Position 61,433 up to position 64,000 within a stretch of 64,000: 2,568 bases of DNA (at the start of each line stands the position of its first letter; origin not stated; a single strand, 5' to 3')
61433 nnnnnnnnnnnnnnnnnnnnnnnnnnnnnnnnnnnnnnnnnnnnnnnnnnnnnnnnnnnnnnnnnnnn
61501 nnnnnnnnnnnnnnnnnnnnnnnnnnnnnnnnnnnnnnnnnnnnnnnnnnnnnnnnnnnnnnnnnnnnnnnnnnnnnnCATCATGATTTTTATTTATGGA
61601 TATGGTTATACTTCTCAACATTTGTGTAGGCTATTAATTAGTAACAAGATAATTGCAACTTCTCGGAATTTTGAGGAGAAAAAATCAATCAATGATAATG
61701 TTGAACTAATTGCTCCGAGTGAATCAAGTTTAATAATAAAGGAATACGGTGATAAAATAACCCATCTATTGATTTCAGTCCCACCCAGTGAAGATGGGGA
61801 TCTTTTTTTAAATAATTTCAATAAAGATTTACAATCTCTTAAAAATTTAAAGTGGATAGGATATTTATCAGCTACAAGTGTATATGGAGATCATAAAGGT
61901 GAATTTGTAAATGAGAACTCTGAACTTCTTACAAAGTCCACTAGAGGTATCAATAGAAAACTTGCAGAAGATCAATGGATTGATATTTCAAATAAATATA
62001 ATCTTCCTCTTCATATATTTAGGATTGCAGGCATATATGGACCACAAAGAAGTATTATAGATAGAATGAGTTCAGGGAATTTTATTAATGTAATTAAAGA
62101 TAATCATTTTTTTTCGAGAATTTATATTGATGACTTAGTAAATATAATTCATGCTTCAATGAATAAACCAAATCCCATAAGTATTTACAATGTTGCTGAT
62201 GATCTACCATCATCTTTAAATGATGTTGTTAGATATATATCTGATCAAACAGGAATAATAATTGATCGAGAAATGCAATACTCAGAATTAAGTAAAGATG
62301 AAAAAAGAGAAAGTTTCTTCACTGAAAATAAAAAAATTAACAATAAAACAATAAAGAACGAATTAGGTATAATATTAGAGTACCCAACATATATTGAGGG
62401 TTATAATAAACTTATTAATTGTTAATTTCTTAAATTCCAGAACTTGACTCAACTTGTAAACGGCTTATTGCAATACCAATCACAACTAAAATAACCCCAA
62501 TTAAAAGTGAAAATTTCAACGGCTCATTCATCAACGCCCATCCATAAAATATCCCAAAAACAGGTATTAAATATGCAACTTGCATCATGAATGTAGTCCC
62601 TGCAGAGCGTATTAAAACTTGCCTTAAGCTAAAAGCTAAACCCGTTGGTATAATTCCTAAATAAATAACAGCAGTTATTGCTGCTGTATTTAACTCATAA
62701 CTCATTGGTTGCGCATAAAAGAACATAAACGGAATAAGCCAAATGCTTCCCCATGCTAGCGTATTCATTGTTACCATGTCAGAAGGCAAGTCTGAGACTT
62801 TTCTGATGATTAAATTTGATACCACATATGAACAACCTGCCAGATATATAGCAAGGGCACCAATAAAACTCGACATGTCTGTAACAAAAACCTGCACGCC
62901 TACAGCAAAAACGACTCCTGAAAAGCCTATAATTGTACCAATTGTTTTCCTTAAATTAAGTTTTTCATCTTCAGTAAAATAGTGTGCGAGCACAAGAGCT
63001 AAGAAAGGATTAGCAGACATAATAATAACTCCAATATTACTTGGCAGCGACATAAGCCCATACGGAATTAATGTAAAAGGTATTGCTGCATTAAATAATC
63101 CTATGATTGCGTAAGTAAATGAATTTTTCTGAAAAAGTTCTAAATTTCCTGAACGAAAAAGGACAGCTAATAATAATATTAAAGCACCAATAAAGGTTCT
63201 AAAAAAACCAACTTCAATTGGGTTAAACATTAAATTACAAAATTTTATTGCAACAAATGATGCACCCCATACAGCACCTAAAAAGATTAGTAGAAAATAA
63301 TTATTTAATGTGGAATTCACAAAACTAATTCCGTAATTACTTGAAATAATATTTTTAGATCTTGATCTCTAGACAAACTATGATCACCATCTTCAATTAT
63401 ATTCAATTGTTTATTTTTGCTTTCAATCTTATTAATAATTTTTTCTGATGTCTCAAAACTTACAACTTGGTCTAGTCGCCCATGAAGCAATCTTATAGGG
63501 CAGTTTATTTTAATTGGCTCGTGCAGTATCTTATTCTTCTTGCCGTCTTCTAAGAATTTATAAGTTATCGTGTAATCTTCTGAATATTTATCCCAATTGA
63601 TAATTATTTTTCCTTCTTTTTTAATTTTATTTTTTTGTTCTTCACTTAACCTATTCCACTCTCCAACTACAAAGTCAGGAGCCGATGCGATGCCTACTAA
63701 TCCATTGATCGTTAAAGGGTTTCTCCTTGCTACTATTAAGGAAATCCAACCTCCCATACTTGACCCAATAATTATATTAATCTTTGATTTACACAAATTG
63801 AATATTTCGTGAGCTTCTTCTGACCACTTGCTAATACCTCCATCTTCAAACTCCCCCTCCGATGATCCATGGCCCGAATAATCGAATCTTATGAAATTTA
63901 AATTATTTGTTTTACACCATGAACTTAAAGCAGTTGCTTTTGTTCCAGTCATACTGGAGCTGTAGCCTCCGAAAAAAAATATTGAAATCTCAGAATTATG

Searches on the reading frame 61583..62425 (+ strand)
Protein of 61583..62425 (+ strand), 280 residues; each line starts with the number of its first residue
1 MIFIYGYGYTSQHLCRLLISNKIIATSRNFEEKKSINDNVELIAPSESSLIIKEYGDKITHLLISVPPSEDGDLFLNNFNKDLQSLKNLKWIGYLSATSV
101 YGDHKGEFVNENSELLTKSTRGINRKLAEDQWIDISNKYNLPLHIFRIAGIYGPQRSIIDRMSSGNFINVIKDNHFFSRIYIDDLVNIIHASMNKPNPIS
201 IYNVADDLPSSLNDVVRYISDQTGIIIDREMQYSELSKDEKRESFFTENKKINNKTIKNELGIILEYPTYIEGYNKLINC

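Call 24: search_protein_families(library=pfam, proteins=[window:61583-62425:+])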
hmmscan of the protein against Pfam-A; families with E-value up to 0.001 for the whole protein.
window:61583-62425:+ (280 aa): 1 family
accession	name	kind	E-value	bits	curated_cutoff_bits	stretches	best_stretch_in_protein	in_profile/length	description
PF01370.27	Epimerase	-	0.00019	21.3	20.9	1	40-205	48-240/240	NAD dependent epimerase/dehydratase family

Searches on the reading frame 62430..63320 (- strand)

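Call 24: search_protein_families(library=pfam, proteins=[window:62430-63320:-])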
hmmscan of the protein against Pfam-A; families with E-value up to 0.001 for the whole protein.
window:62430-63320:- (296 aa): 1 family
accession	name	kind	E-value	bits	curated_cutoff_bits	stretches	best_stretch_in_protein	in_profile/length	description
PF00892.27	EamA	-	1.9e-32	112.8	28.2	2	9-139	5-133/135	EamA-like transporter family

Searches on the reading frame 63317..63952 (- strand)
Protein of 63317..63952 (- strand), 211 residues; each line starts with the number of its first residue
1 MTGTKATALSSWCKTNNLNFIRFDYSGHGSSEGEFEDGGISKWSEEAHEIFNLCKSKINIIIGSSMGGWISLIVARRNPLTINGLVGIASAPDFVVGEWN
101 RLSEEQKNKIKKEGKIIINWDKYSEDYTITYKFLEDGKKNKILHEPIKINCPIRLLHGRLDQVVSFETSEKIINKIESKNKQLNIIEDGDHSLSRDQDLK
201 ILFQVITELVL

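Call 24: search_protein_families(library=pfam, proteins=[window:63317-63952:-])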
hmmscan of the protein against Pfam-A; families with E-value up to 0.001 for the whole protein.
window:63317-63952:- (211 aa): 8 families
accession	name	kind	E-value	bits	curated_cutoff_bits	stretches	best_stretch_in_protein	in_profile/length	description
PF12146.15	Hydrolase_4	-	1.5e-16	60.9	27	2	142-198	183-239/239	Serine aminopeptidase, S33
PF00561.26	Abhydrolase_1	-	2.5e-08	34.4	25.8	1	20-101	30-114/245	alpha/beta hydrolase fold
PF20408.4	Abhydrolase_11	-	4.5e-06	27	27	0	129-196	105-170/193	Alpha/beta hydrolase domain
PF02230.22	Abhydrolase_2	-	4.5e-05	23.8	23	0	145-196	149-204/217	Phospholipase/Carboxylesterase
PF01738.24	DLH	-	7.4e-05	22.9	21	0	138-196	131-191/217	Dienelactone hydrolase family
PF00326.27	Peptidase_S9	-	0.00018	21.5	22.6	1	54-197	61-193/213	Prolyl oligopeptidase family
PF04263.21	TPK_catalytic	-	0.00026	21.3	30.7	1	91-165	27-96/113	Thiamin pyrophosphokinase, catalytic domain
PF12697.13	Abhydrolase_6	-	0.00081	20.5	26.3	0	20-93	28-95/217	Alpha/beta hydrolase family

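Call 94: find_encoding_contigs(protein=window:63317-63952:-, flank=10000, max_places=3)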
Protein window:63317-63952:- (211 aa): no gene with exactly this product is on record in the collection.
